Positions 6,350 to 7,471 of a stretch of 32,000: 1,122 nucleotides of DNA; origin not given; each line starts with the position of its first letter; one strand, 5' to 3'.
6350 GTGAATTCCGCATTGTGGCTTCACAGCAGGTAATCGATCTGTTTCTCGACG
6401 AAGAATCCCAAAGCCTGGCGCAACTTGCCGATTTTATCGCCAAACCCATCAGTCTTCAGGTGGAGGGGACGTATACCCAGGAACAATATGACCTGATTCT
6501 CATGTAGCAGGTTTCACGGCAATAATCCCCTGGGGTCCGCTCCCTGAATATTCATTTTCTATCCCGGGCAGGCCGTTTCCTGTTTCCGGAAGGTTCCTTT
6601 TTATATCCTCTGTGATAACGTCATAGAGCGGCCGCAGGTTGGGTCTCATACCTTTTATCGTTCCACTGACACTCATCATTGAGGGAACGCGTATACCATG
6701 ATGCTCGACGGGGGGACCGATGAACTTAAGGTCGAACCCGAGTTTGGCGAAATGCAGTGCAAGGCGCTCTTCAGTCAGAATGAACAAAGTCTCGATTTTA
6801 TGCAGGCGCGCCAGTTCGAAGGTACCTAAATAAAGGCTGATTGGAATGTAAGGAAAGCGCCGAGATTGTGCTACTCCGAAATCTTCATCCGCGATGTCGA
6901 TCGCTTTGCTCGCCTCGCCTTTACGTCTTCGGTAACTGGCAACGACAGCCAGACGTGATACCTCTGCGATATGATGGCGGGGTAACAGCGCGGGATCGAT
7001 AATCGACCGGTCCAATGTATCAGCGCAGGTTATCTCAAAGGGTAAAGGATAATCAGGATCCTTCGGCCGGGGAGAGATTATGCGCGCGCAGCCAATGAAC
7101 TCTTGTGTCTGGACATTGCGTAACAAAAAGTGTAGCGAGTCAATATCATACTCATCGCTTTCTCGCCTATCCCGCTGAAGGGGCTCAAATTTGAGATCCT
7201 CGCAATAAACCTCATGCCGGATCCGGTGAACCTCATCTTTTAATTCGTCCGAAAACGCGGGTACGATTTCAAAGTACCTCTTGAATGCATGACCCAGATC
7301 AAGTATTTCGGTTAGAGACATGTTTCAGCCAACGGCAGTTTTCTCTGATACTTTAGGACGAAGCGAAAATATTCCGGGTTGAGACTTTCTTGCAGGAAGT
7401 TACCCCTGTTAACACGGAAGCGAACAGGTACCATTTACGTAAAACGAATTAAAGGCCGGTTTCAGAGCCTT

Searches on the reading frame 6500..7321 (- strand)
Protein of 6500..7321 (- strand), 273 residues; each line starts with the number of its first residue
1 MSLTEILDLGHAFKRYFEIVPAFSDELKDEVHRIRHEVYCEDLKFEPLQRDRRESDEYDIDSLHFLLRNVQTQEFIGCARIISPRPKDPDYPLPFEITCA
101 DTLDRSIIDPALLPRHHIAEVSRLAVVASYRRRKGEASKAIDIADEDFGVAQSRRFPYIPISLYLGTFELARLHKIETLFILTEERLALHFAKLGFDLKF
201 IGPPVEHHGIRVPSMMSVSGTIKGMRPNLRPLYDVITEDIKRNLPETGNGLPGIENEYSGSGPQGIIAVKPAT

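Call 3: search_protein_families(library=pfam, proteins=[window:6500-7321:-], max_evalue=0.01)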
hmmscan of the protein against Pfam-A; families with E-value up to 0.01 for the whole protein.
window:6500-7321:- (273 aa): 3 families
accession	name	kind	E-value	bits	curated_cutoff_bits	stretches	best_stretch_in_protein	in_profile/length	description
PF13444.12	Acetyltransf_5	-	1.1e-13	52.1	22.4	1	34-135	1-96/102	Acetyltransferase (GNAT) domain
PF00765.23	Autoind_synth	-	0.0038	17.2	24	0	28-84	10-66/183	Autoinducer synthase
PF21926.2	FeeM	-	0.0074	16.5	27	0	31-133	2-95/158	N-acyl amino acid synthase FeeM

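Call 4: search_protein_families(library=ncbifam, proteins=[window:6500-7321:-], max_evalue=0.01)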
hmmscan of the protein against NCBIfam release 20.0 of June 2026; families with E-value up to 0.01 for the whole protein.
window:6500-7321:- (273 aa): 3 families
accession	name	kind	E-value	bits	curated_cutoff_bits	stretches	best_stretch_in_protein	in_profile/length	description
TIGR03694.1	exosort_acyl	subfamily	6.8e-78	261.4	111.95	1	12-242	3-239/241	PEP-CTERM/exosortase system-associated acyltransferase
NF010408.0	PRK13834.1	subfamily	1.5e-05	24.6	292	1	26-83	16-73/207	acyl-homoserine-lactone synthase TraI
NF052393.1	AHserLSynTraI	equivalog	3.9e-05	23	250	1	28-133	18-114/212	acyl-homoserine-lactone synthase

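Call 95: search_solved_structures(query=window:6500-7321:-, max_evalue=1)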
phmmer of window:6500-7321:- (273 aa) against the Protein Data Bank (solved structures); distinct sequences matched with E-value up to 1: 5.
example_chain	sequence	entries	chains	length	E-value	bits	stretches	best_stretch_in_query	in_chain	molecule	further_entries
3p2f_A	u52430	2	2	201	0.017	18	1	29-84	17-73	AHL synthase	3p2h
5w8c_A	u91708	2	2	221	0.036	16.9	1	25-81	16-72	Autoinducer synthase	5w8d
5w8a_A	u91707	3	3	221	0.041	16.7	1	26-81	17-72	Autoinducer synthase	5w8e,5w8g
1ro5_A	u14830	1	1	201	0.21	14.4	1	23-84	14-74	Autoinducer synthesis protein lasI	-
6wn0_A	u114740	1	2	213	0.28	14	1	27-82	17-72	4-coumaroyl-homoserine lactone synthase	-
